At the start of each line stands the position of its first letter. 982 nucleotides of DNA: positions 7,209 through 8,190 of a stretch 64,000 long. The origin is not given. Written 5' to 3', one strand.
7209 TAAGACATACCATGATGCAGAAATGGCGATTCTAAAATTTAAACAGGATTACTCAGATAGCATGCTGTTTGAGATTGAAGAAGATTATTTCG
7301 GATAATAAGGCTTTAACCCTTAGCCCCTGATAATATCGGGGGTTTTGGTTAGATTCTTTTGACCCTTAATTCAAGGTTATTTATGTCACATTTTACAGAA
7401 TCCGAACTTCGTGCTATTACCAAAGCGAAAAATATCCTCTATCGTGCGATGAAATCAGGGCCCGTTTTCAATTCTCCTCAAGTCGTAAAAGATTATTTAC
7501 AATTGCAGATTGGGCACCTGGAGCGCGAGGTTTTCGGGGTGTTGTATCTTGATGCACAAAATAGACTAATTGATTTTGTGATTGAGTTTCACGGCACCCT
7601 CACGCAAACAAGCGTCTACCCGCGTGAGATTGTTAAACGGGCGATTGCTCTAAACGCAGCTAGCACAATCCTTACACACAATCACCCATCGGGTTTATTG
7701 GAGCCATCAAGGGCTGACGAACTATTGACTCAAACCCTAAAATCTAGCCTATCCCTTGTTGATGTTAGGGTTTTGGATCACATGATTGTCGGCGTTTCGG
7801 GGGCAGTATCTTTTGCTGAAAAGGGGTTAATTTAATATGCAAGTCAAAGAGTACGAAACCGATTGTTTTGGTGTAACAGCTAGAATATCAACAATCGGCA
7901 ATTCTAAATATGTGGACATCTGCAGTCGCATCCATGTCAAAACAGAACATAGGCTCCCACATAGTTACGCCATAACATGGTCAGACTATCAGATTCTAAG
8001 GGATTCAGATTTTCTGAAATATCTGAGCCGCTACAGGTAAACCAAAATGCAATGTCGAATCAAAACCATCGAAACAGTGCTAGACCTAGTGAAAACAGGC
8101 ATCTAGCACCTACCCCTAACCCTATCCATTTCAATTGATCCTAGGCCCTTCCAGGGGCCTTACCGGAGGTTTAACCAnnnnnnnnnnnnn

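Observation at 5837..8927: Higher-GC accessory island with RadC-like JAB protein and Cys-rich ORFs, bracketed by two large repeat-rich non-coding regions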

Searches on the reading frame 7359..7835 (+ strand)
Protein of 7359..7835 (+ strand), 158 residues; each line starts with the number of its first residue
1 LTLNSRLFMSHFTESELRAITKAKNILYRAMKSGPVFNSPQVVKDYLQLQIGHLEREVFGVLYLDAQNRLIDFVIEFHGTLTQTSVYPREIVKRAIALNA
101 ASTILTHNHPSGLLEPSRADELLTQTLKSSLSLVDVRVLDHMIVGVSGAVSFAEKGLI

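Call 7: search_protein_families(library=pfam, proteins=[window:7359-7835:+], max_evalue=0.1)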
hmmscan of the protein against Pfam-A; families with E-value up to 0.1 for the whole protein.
window:7359-7835:+ (158 aa): 1 family
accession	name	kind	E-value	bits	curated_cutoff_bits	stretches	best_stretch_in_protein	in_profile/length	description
PF04002.20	RadC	-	2.6e-42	144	22.1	1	37-157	1-121/121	RadC-like JAB domain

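Call 8: search_protein_families(library=phrogs, proteins=[window:7359-7835:+], max_evalue=0.01)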
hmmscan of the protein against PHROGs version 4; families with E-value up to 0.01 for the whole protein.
window:7359-7835:+ (158 aa): 1 family
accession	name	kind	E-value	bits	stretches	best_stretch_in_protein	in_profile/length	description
phrog_10276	-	DNA, RNA and nucleotide metabolism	5.2e-35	121.7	1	19-157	15-152/153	DNA repair protein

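Call 21: search_protein_families(library=ncbifam, proteins=[window:7359-7835:+], max_evalue=0.01)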
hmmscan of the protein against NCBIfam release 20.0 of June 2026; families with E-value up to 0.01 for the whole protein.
window:7359-7835:+ (158 aa): 2 families
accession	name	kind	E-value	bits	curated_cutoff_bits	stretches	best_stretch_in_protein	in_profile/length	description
NF000642.1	PRK00024.1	equivalog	8.7e-47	159.5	180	1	22-158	76-212/212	RadC family protein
TIGR00608.1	radc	subfamily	4.4e-42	144.3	133.85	1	16-158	75-218/218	RadC family protein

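Call 27: search_solved_structures(query=window:7359-7835:+, max_evalue=0.001, show_alignments=1)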
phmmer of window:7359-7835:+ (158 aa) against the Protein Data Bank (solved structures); distinct sequences matched with E-value up to 0.001: 1.
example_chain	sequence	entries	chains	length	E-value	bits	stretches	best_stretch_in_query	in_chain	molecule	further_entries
2qlc_A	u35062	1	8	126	9.8e-20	74.6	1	43-157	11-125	DNA repair protein radC homolog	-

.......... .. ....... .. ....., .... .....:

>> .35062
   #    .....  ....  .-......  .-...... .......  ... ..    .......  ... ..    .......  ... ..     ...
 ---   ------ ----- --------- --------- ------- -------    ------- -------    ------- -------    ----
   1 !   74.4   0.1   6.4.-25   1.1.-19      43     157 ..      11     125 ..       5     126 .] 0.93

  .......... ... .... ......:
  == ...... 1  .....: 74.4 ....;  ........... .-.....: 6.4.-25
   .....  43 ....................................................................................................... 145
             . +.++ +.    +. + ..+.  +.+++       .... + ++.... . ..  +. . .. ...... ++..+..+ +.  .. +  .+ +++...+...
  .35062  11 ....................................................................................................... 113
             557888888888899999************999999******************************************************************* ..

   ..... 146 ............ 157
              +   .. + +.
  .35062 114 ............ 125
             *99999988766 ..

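Call 37: find_related_loci(query=window:7359-7835:+, collection=metagenome_contigs, flank=6000)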
Query window:7359-7835:+ (158 aa) in metagenome_contigs; peptide patterns used: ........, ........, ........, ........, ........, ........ (x = any residue, [..] = any of these).
600 stretches matched a pattern (row limit reached: there are more); 571 encode a relative of the query (tblastn E <= 1e-3); the best 80 are kept; 80 distinct loci.
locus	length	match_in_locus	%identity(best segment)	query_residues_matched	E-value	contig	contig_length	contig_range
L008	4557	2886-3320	61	15-158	3e-56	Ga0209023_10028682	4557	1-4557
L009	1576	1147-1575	61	1-142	9e-57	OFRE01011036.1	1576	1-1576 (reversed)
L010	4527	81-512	61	15-158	1e-54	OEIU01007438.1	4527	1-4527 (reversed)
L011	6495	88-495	64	23-158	1e-54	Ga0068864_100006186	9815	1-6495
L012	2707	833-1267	59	15-158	1e-54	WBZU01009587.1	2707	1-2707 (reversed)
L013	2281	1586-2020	61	15-158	7e-55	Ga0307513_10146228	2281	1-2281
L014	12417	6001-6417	60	20-158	3e-54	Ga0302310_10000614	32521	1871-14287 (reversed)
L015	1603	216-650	61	15-158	1e-54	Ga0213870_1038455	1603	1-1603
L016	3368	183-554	69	35-158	6e-53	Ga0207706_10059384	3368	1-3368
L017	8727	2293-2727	59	15-158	6e-53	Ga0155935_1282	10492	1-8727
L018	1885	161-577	60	20-158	6e-53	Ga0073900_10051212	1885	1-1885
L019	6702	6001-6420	61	23-158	5e-52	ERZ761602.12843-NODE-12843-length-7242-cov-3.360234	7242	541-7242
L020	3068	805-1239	60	15-158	9e-52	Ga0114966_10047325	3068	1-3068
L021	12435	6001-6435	63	15-158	2e-51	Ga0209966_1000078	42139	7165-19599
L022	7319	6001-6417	59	20-158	2e-51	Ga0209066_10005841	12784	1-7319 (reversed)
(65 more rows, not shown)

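Call 63: search_protein_families(library=padloc, proteins=[window:7359-7835:+], max_evalue=0.01)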
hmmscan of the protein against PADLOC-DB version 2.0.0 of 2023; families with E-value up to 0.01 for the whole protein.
window:7359-7835:+ (158 aa): 0 families

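Call 75: search_dna_similar(query=window:7359-7835:+, collection=phages, mode=protein, max_rows=15)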
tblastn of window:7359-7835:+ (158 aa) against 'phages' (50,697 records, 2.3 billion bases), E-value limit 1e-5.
Records with a match: 41; places in all: 41; records where one place covers at least 80% of the query: 17.
Best place of each record, by identity: <60% 41.
By first word of the organism name: Bacteriophage 15; Wolbachia 5; Listeria 4; Salmonella 3; Campylobacter 2; Acinetobacter 2; Microcystis 2; Tenacibaculum 2; Pseudoalteromonas 1; Escherichia 1; and 4 more.
By host as written in the record: - 18; Listeria monocytogenes 4; Campylobacter jejuni 2; Homo sapiens 2; Microcystis sp. 2; Tenacibaculum sp. AHE14PA 2; Pseudoalteromonas sp. KB12-38 1; Escherichia coli O111 1; and 9 more.
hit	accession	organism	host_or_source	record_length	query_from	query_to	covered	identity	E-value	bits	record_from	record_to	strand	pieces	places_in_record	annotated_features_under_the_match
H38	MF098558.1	Pseudoalteromonas phage KB12-38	Pseudoalteromonas sp. KB12-38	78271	12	158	93%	54.1%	1e-38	144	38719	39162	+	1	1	hypothetical protein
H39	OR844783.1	Escherichia phage ECO111 5-P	Escherichia coli O111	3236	21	158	87%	46.6%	1e-30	120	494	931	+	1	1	record has no annotation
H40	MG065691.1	Campylobacter phage A11a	Campylobacter jejuni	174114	15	158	91%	43.2%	6e-30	119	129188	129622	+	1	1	record has no annotation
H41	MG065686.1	Campylobacter phage A18a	Campylobacter jejuni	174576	15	158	91%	43.2%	6e-30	119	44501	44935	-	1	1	record has no annotation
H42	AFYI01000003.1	Salmonella enterica subsp. enterica serovar Infantis str. ...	Homo sapiens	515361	39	158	76%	50.0%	4e-31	122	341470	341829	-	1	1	DNA repair protein RadC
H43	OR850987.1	Salmonella phage S.Kent 1-2-1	Salmonella enterica subsp. enterica ...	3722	39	158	76%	50.0%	5e-31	122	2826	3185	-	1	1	record has no annotation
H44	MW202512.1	Caudoviricetes sp.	Manatee Spring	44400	5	158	97%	38.4%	9e-26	107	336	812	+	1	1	DNA repair protein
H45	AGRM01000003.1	Salmonella enterica subsp. houtenae str. ATCC BAA-1581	Homo sapiens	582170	39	158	76%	49.2%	1e-30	121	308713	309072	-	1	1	DNA repair protein RadC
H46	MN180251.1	Wolbachia phage WO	Wolbachia sp. wMel_KL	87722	24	158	85%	38.5%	1e-21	96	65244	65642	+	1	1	DNA repair protein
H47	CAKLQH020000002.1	Acinetobacter phage MD-2021a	not known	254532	3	158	99%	32.7%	4e-14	74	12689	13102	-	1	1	radC: DNA repair protein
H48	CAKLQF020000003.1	Acinetobacter phage MD-2021a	not known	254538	3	158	99%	32.7%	4e-14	74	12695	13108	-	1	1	radC: DNA repair protein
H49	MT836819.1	Bacteriophage sp.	human fecal samples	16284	14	156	91%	35.6%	9e-14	73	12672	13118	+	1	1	record has no annotation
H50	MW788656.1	Wolbachia phage WO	Allonemobius socius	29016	23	158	80%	39.7%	3e-16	107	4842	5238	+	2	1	UPF0758 family protein (x2)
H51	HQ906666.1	Wolbachia endosymbiont wVitB of Nasonia vitripennis phage ...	Wolbachia endosymbiont wVitB of Nasonia ...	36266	23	158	86%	35.3%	2e-20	92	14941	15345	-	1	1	putative DNA repair protein RadC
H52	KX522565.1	Wolbachia phage WO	wVitA Wolbachia of Nasonia vitripennis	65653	23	158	86%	35.3%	2e-20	92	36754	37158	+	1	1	DNA repair protein RadC family protein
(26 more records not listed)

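Call 76: search_dna_similar(query=window:7359-7835:+, collection=plasmids, mode=protein, max_rows=12)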
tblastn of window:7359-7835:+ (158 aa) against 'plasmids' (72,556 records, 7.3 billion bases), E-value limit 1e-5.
Records with a match: 2377; places in all: 2439; records where one place covers at least 80% of the query: 1880.
Best place of each record, by identity: 60-80% 7; <60% 2370.
By first word of the organism name: Klebsiella 988; Enterobacter 168; Salmonella 167; Escherichia 139; Enterococcus 96; Citrobacter 80; Bacillus 72; Vibrio 70; Pseudomonas 50; Aeromonas 39; and 157 more.
By predicted mobility (MOB-suite, as given by PLSDB): conjugative 1659; non-mobilizable 549; mobilizable 169.
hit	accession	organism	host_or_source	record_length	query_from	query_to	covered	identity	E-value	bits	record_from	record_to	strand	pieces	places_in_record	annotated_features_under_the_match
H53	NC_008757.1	Polaromonas naphthalenivorans CJ2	-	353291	20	158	88%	59.0%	4e-41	152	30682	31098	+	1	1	radC: DNA repair protein RadC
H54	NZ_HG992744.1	Vibrio sp. B1ASS3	-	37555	1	158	100%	51.6%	8e-40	149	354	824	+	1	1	radC: DNA repair protein RadC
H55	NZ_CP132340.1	Janthinobacterium sp. J1-1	pure culture,Mixed solution of sediment ...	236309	20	158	88%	57.9%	3e-37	141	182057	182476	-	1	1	radC: DNA repair protein RadC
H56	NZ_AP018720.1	Sulfuricystis multivorans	-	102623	19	158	89%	56.6%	5e-34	132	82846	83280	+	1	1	radC: DNA repair protein RadC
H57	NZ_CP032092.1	Pseudoalteromonas donghaensis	cell culture,seawater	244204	20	158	88%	55.4%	3e-38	144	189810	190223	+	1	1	radC: DNA repair protein RadC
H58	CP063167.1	Variovorax paradoxus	-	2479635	14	158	92%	52.4%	3e-36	139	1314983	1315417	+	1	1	radC: DNA repair protein RadC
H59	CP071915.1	Ralstonia solanacearum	Pogostemon cablin,Single strain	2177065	23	158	86%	55.9%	3e-38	144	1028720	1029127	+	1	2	radC: DNA repair protein RadC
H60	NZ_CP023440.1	Thauera sp. K11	cell culture,sludge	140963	20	158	88%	54.6%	3e-35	135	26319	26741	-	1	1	JAB domain-containing protein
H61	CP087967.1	Polaromonas sp. P1-6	cell culture,cave ground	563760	23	158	86%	55.4%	3e-31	124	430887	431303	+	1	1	radC: DNA repair protein RadC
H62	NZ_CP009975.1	Pseudomonas putida S12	soil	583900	20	158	88%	54.0%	6e-35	135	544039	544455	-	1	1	radC: DNA repair protein RadC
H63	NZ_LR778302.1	Denitratisoma oestradiolicum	-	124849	29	158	82%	57.7%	7e-38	143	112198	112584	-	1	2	radC: DNA repair protein RadC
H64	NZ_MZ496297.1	Vibrio sp.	-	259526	4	158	98%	48.1%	1e-36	140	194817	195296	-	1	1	JAB domain-containing protein | hypothetical protein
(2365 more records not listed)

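Call 77: get_annotated_region(hit=H53, flank=6000)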
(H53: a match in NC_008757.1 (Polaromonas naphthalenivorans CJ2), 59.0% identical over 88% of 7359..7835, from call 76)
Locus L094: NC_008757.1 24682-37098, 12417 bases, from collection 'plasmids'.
description: Polaromonas naphthalenivorans CJ2 plasmid pPNAP01, complete sequence
organism: Polaromonas naphthalenivorans CJ2 (NCBI taxid 365044)
taxonomy: Bacteria; Pseudomonadota; Betaproteobacteria; Burkholderiales; Comamonadaceae; Polaromonas; Polaromonas naphthalenivorans; Polaromonas naphthalenivorans CJ2
host: -; source: -; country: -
typing (MOB-suite, as given by PLSDB): conjugative; replicon IncP; relaxase MOBH; mating-pair formation MPF_T
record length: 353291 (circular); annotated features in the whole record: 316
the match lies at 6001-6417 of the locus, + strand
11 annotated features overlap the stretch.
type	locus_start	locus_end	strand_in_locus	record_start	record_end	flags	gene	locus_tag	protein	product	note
CDS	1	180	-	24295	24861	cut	-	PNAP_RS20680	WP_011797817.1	aromatic-ring-hydroxylating dioxygenase subunit beta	GO:0019439 - aromatic compound catabolic process [Evidence IEA]; GO:0006725 - cellular aromatic compound metabolic ...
CDS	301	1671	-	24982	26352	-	-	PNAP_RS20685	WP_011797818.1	SRPBCC family protein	GO:0044237 - cellular metabolic process [Evidence IEA]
CDS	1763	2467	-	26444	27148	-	-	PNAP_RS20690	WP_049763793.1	GntR family transcriptional regulator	GO:0006355 - regulation of DNA-templated transcription [Evidence IEA]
CDS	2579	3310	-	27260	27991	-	-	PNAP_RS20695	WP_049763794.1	abortive infection family protein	-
CDS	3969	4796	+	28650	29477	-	-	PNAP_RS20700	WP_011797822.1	DUF932 domain-containing protein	-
CDS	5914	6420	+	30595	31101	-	radC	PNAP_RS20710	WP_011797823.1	DNA repair protein RadC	GO:0006281 - DNA repair [Evidence IEA]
CDS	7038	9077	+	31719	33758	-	-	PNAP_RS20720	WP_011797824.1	ParB/RepB/Spo0J family partition protein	-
CDS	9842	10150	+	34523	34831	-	-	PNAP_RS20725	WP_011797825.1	DUF736 domain-containing protein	-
CDS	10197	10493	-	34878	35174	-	-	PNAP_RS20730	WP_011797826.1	helix-turn-helix transcriptional regulator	-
CDS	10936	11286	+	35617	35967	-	-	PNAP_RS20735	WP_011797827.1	DUF2958 domain-containing protein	-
CDS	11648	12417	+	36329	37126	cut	-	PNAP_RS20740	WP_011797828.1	DUF2285 domain-containing protein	-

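Call 78: get_annotated_region(hit=H38, flank=5000)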
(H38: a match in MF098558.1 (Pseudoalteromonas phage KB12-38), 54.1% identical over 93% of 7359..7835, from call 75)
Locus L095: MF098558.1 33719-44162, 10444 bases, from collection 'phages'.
description: Pseudoalteromonas phage KB12-38, partial genome.
organism: Pseudoalteromonas phage KB12-38 (NCBI taxid 2024350)
taxonomy: Viruses; Duplodnaviria; Heunggongvirae; Uroviricota; Caudoviricetes
host: Pseudoalteromonas sp. KB12-38; source: marine flatworm; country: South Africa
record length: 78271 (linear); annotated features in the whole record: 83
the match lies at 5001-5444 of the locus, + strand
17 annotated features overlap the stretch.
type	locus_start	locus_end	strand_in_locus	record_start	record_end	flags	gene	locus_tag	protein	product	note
CDS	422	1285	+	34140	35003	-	-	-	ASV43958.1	hypothetical protein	-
CDS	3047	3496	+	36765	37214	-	-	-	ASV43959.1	hypothetical protein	-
CDS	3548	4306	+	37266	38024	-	-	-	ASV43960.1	hypothetical protein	-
CDS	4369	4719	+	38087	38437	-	-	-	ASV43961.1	hypothetical protein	-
CDS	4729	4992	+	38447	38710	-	-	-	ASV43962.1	major capsid protein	-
CDS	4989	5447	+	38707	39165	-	-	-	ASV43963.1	hypothetical protein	PFAM-RadC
CDS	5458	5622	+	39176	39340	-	-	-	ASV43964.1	hypothetical protein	-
CDS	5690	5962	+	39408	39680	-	-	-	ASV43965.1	hypothetical protein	-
CDS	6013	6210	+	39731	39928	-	-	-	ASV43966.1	hypothetical protein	-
CDS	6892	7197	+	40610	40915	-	-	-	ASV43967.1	hypothetical protein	-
CDS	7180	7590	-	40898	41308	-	-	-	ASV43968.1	hypothetical protein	-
CDS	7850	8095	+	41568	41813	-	-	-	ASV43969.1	hypothetical protein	-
CDS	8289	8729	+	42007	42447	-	-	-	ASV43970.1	hypothetical protein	-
CDS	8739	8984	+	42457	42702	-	-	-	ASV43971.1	hypothetical protein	-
CDS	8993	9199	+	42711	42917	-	-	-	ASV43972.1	hypothetical protein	-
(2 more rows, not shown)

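Call 92: search_dna_similar(query=window:7383-7835:+, collection=phages, mode=protein, max_rows=45)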
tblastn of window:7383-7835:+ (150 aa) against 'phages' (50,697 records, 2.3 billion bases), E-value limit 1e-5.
Records with a match: 41; places in all: 41; records where one place covers at least 80% of the query: 28.
Best place of each record, by identity: <60% 41.
By first word of the organism name: Bacteriophage 15; Wolbachia 5; Listeria 4; Salmonella 3; Campylobacter 2; Acinetobacter 2; Microcystis 2; Tenacibaculum 2; Pseudoalteromonas 1; Escherichia 1; and 4 more.
By host as written in the record: - 18; Listeria monocytogenes 4; Campylobacter jejuni 2; Homo sapiens 2; Microcystis sp. 2; Tenacibaculum sp. AHE14PA 2; Pseudoalteromonas sp. KB12-38 1; Escherichia coli O111 1; and 9 more.
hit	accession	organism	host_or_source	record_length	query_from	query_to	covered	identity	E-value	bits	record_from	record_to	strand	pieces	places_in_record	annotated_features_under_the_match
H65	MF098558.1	Pseudoalteromonas phage KB12-38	Pseudoalteromonas sp. KB12-38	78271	4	150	98%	54.1%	7e-39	144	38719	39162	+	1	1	hypothetical protein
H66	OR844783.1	Escherichia phage ECO111 5-P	Escherichia coli O111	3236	13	150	92%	46.6%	1e-30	120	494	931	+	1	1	record has no annotation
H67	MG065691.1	Campylobacter phage A11a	Campylobacter jejuni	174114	7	150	96%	43.2%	5e-30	119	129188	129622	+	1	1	record has no annotation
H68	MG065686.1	Campylobacter phage A18a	Campylobacter jejuni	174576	7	150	96%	43.2%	5e-30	119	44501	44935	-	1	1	record has no annotation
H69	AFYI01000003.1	Salmonella enterica subsp. enterica serovar Infantis str. ...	Homo sapiens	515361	31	150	80%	50.0%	4e-31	122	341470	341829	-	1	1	DNA repair protein RadC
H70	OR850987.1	Salmonella phage S.Kent 1-2-1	Salmonella enterica subsp. enterica ...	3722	31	150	80%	50.0%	5e-31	122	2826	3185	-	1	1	record has no annotation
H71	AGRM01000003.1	Salmonella enterica subsp. houtenae str. ATCC BAA-1581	Homo sapiens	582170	31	150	80%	49.2%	1e-30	120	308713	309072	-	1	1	DNA repair protein RadC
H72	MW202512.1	Caudoviricetes sp.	Manatee Spring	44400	26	150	83%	44.8%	8e-26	107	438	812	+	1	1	DNA repair protein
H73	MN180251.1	Wolbachia phage WO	Wolbachia sp. wMel_KL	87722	16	150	90%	38.5%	9e-22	96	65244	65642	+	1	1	DNA repair protein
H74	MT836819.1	Bacteriophage sp.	human fecal samples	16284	6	148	95%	35.6%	7e-14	73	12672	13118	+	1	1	record has no annotation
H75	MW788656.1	Wolbachia phage WO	Allonemobius socius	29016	15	150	84%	39.7%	2e-16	107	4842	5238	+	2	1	UPF0758 family protein (x2)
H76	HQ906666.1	Wolbachia endosymbiont wVitB of Nasonia vitripennis phage ...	Wolbachia endosymbiont wVitB of Nasonia ...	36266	15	150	91%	35.3%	1e-21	95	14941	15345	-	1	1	putative DNA repair protein RadC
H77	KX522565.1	Wolbachia phage WO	wVitA Wolbachia of Nasonia vitripennis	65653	15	150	91%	35.3%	1e-21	95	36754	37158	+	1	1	DNA repair protein RadC family protein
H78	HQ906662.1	Wolbachia endosymbiont wVitA of Nasonia vitripennis phage ...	Wolbachia endosymbiont wVitA of Nasonia ...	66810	15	150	91%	35.3%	1e-21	95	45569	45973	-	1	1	putative DNA repair protein RadC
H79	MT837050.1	Bacteriophage sp.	human fecal samples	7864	26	150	83%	36.0%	4e-19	88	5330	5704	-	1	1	record has no annotation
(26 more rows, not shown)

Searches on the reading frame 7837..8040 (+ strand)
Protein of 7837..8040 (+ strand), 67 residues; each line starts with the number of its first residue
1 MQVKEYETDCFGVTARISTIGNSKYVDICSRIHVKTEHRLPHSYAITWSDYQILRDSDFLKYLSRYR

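Call 7: search_protein_families(library=pfam, proteins=[window:7837-8040:+], max_evalue=0.1)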
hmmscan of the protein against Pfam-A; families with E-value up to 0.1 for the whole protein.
window:7837-8040:+ (67 aa): 1 family
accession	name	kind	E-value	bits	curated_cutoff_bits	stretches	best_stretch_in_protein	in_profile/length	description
PF23974.1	DUF7300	-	7e-15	54.9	27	1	13-62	15-64/65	Domain of unknown function (DUF7300)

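Call 8: search_protein_families(library=phrogs, proteins=[window:7837-8040:+], max_evalue=0.01)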
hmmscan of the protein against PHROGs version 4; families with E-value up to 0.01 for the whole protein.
window:7837-8040:+ (67 aa): 1 family
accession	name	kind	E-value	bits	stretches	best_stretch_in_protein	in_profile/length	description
phrog_4445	-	unknown function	2.2e-12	47.9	1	13-65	20-72/80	-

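Call 21: search_protein_families(library=ncbifam, proteins=[window:7837-8040:+], max_evalue=0.01)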
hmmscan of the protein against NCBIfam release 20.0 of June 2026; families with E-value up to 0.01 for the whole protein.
window:7837-8040:+ (67 aa): 0 families

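Call 63: search_protein_families(library=padloc, proteins=[window:7837-8040:+], max_evalue=0.01)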
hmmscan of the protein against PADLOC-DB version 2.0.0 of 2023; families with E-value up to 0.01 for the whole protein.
window:7837-8040:+ (67 aa): 0 families
